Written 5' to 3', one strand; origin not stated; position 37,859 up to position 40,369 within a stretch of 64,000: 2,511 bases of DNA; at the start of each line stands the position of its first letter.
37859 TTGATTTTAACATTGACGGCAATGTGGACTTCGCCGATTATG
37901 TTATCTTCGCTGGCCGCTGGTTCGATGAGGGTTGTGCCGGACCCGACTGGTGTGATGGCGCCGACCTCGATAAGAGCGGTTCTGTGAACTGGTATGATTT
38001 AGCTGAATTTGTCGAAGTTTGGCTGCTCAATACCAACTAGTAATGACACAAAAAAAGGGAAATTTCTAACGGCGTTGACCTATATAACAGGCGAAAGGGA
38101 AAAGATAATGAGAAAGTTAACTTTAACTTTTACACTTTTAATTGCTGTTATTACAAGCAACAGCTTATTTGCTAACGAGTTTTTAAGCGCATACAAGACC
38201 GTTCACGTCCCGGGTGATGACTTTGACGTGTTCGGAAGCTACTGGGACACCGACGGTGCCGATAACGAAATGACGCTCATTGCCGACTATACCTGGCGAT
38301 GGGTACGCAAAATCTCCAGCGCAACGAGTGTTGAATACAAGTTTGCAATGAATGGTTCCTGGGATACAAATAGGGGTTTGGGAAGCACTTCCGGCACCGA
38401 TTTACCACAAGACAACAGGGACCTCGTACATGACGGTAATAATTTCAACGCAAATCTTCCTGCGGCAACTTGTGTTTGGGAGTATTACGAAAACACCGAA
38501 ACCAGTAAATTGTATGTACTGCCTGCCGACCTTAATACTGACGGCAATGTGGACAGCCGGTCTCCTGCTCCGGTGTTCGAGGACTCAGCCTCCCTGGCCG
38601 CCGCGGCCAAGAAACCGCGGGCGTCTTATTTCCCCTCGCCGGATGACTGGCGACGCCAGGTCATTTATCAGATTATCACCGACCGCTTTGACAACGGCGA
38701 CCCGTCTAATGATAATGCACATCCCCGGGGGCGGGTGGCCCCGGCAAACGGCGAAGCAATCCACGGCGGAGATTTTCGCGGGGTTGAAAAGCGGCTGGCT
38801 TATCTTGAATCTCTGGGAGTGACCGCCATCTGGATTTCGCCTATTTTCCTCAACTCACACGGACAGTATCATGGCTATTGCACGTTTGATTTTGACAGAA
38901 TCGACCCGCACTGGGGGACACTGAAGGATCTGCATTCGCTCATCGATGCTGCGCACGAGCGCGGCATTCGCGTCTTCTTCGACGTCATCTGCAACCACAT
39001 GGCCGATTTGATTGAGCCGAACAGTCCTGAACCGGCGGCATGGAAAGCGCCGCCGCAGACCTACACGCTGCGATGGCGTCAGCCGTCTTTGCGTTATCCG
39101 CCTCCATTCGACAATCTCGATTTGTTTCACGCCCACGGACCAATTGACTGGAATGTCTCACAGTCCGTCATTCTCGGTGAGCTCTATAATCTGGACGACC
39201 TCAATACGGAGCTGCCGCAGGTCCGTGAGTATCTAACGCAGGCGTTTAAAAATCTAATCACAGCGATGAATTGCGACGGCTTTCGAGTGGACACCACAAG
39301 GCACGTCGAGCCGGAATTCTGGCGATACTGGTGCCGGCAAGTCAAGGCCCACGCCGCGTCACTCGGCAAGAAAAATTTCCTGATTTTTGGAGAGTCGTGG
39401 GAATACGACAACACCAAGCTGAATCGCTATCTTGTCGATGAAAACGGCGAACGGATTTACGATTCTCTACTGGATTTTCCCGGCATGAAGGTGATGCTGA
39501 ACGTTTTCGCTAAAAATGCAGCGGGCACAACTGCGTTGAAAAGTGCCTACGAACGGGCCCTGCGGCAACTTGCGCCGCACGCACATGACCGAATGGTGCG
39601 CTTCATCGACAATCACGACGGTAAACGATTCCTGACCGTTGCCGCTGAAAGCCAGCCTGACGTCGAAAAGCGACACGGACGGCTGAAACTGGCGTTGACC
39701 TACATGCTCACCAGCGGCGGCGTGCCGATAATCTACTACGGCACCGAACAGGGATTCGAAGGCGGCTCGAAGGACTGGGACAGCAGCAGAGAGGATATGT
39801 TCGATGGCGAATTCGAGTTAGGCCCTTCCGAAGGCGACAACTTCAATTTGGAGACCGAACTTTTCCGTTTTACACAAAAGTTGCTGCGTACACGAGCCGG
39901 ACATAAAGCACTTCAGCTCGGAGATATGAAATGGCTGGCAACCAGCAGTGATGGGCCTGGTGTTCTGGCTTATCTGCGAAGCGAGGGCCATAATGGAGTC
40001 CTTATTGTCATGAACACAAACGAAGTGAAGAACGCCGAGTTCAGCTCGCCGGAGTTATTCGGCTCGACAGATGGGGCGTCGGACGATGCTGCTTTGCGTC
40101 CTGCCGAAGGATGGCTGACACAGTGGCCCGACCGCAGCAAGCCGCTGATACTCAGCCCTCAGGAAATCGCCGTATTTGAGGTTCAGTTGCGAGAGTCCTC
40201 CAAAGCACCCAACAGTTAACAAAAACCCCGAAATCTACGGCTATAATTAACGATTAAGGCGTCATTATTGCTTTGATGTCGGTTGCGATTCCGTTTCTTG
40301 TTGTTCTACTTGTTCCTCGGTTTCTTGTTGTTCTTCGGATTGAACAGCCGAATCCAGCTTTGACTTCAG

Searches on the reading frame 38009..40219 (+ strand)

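Call 6: search_protein_families(library=pfam, proteins=[window:38009-40219:+])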
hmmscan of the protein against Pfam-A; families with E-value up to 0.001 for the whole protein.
window:38009-40219:+ (736 aa): 3 families
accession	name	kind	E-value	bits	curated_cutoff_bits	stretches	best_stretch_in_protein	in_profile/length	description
PF00128.31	Alpha-amylase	-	6.6e-60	204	22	1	221-593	1-366/446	Alpha amylase, catalytic domain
PF22058.2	X25_BaPul_like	-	0.00029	21.3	27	1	78-149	17-68/87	Pullulanase X25 domain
PF16657.11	Malt_amylase_C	-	0.00051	20.5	27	0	638-683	1-43/75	Maltogenic Amylase, C-terminal domain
